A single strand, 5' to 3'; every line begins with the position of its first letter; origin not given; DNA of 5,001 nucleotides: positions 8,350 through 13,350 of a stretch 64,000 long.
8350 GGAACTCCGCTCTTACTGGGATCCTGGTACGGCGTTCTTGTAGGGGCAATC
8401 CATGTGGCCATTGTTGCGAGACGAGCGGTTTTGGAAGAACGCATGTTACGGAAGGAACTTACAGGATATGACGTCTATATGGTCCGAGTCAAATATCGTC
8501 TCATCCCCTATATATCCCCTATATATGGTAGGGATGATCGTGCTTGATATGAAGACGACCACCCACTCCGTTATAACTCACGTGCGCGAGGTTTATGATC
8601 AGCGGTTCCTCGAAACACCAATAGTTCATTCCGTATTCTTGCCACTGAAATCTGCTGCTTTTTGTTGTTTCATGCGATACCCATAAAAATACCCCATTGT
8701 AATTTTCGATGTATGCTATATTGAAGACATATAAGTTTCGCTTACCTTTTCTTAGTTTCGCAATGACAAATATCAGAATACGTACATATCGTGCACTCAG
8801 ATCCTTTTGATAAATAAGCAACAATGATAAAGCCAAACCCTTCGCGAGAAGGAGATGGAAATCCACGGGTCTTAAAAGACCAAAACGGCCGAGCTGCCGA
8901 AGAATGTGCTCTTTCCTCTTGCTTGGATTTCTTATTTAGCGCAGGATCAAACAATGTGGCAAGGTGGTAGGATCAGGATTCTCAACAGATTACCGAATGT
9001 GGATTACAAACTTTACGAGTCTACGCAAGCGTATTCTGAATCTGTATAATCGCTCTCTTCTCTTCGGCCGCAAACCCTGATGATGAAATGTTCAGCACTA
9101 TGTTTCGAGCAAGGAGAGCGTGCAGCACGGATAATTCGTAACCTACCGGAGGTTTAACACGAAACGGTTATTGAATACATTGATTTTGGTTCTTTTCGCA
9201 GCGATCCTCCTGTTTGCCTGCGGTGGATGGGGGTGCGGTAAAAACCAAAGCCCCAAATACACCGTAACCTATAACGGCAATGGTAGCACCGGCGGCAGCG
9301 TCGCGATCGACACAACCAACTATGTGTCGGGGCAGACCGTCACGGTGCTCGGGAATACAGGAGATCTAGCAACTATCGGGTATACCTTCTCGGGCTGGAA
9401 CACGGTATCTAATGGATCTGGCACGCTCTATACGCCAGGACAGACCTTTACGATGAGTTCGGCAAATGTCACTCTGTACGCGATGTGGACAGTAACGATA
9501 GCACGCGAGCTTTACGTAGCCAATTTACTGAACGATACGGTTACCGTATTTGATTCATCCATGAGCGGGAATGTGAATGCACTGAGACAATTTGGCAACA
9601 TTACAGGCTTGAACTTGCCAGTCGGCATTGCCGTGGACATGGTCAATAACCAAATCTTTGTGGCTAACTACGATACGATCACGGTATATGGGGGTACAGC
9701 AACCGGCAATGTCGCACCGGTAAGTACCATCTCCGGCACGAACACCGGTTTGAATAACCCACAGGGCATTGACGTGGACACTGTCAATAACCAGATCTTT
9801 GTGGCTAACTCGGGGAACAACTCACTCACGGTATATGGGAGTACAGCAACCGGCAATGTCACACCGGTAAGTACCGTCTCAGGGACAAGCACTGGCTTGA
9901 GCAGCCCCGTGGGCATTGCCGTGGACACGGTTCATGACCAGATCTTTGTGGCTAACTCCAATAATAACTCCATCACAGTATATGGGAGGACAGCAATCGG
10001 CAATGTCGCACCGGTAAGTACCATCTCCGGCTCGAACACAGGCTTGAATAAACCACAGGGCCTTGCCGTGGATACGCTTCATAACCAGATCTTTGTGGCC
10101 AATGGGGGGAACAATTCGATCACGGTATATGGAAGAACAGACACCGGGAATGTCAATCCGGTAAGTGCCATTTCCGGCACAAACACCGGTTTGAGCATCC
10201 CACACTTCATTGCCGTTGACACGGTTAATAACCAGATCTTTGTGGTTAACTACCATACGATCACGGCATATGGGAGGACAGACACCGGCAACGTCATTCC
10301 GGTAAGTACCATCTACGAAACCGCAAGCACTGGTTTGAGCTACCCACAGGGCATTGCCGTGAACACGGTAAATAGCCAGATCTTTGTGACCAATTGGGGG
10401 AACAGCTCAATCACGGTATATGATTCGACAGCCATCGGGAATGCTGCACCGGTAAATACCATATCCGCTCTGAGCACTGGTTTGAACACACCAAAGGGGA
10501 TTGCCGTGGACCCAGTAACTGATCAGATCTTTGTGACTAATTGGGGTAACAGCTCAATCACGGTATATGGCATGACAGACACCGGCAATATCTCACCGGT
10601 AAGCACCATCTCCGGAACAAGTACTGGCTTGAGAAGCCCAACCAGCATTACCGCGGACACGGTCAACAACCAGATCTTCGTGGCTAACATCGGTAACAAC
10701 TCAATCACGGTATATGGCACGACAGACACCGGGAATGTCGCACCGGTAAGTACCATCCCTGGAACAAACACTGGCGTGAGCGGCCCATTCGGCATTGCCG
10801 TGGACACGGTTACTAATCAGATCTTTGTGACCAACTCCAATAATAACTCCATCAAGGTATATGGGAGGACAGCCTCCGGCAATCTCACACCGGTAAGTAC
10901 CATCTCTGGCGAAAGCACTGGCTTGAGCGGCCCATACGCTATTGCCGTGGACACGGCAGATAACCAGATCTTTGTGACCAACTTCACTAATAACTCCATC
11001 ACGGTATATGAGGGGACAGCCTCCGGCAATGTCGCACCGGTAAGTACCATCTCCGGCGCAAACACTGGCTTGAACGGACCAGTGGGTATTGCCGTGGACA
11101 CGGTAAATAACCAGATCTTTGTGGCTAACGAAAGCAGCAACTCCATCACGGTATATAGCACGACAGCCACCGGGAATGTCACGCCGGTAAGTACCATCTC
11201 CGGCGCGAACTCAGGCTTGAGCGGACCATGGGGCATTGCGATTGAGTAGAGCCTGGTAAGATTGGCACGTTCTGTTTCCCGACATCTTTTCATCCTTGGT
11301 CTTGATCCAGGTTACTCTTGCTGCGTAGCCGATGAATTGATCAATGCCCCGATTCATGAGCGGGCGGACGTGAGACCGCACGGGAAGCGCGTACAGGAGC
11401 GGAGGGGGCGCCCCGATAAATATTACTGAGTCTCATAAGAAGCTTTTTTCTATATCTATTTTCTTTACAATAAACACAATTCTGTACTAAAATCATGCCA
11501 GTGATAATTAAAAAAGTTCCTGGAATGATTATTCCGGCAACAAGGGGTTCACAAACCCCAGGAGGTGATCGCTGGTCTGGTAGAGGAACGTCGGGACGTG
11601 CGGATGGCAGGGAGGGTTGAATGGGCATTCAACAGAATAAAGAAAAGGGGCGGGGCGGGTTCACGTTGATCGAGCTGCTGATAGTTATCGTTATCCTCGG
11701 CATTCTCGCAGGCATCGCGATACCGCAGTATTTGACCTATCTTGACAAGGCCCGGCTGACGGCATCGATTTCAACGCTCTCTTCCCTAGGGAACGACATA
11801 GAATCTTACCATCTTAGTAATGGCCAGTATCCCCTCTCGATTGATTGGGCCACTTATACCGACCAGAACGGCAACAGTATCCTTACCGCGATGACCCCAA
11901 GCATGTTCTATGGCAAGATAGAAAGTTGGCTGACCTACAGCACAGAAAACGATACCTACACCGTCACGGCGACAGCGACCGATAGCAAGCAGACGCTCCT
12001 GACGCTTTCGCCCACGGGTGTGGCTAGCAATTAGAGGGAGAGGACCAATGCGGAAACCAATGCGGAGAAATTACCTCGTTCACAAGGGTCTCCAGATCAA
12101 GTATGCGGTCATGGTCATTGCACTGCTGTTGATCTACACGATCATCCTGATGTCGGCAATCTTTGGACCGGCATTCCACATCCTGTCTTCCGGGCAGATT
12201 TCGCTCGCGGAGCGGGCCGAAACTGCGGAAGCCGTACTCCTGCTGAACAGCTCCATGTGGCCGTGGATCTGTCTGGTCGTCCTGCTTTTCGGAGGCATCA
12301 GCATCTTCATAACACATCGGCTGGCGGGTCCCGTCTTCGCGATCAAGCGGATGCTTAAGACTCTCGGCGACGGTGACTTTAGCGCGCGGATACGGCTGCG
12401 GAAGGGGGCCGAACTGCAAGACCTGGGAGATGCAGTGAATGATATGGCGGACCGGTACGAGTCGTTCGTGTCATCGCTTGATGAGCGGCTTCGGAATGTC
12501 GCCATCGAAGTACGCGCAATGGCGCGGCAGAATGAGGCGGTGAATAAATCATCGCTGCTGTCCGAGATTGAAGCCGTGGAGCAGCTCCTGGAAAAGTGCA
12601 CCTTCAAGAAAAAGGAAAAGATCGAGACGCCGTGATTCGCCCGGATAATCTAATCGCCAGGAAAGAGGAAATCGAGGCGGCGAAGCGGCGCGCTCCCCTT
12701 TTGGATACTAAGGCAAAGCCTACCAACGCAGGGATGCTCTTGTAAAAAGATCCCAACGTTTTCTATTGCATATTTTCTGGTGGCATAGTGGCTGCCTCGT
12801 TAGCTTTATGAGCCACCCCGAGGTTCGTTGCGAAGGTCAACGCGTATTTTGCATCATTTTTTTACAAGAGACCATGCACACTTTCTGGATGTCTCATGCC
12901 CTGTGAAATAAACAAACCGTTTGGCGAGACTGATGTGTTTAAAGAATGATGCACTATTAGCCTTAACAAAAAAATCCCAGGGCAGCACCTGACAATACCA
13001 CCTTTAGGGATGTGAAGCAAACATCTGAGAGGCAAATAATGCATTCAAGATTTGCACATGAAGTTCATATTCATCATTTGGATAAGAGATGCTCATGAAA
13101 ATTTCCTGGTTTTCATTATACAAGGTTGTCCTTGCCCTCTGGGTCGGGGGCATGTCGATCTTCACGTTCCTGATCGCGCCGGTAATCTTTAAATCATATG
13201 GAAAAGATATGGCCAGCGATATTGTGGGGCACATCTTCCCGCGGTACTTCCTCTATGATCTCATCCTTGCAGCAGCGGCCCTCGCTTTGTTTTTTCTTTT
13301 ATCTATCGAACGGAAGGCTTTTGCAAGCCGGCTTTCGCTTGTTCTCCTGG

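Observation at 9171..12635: Lipoprotein with 12 near-identical YVTN-type propeller blades, followed by a pilin-like protein and a HAMP-only membrane protein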

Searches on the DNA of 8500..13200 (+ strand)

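Call 82: search_rna_families(source=window, start=8500, end=13200, threshold=evalue, max_evalue=1)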
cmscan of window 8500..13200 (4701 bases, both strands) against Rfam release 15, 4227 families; matches with E-value up to 1: 1.
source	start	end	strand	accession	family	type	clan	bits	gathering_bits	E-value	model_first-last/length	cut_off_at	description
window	8823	8902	+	RF03167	c-di-GMP-I-GGC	Cis-reg; riboswitch;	CL00126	48.5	59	1.8e-09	1-80/80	no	c-di-GMP-I-GGC riboswitch aptamer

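Call 84: search_rna_families(source=window, start=8650, end=9250, threshold=evalue, max_evalue=10, show_alignments=3)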
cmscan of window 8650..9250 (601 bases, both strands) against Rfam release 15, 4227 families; matches with E-value up to 10: 4.
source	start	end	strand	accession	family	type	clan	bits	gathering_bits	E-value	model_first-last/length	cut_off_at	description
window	8823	8902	+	RF03167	c-di-GMP-I-GGC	Cis-reg; riboswitch;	CL00126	48.5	59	2.3e-10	1-80/80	no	c-di-GMP-I-GGC riboswitch aptamer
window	8673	8705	+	RF04353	Plastid-psbN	Cis-reg;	-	17.3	50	3.1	1-61/61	no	Plastid-psbN 5UTR RNA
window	9147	9212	+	RF01555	TB9Cs3H1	Gene; snRNA; snoRNA; HACA-box;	-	15.4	45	5.3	1-68/68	no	Trypanosomatid snoRNA TB9Cs3H1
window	8855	8885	+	RF01845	enod40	Gene;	-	9.8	45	8.1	1-263/263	no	Early nodulin 40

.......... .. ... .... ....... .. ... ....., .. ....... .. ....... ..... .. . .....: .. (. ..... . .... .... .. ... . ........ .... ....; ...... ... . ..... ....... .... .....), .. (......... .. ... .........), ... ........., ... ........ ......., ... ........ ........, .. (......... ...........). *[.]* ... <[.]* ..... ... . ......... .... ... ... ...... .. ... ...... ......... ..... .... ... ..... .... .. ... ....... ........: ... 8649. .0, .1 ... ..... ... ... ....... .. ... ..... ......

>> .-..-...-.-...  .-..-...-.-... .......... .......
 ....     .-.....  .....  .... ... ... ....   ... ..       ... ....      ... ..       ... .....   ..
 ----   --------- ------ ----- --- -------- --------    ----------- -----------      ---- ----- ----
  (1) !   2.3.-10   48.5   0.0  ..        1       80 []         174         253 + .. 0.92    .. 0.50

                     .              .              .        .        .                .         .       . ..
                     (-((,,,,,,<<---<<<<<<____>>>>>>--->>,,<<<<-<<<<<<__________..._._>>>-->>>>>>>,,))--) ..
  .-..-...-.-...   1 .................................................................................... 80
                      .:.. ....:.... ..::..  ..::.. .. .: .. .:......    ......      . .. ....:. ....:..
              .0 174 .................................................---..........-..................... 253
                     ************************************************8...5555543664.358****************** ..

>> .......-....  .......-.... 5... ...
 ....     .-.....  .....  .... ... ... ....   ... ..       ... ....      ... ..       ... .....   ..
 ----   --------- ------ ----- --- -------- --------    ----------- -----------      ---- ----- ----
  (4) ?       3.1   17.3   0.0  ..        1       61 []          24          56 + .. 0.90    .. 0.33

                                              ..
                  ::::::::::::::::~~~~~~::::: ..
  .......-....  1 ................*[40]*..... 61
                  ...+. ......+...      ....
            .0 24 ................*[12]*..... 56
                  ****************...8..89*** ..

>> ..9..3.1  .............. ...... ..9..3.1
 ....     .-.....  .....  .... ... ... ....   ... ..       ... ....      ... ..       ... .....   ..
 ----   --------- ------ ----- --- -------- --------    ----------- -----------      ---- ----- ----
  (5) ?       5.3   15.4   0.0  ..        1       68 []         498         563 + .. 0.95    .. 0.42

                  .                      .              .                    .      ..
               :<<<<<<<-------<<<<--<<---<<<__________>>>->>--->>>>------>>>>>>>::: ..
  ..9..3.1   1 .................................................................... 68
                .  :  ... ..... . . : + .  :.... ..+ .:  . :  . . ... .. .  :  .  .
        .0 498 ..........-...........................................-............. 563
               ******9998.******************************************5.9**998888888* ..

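Call 89: search_rna_families(sources=[L070, L071], threshold=evalue, max_evalue=0.1, show_alignments=2)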
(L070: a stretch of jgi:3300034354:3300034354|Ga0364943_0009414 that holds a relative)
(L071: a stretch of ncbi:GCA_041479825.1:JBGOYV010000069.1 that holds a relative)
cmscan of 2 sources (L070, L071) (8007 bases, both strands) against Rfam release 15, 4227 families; matches with E-value up to 0.1: 0.
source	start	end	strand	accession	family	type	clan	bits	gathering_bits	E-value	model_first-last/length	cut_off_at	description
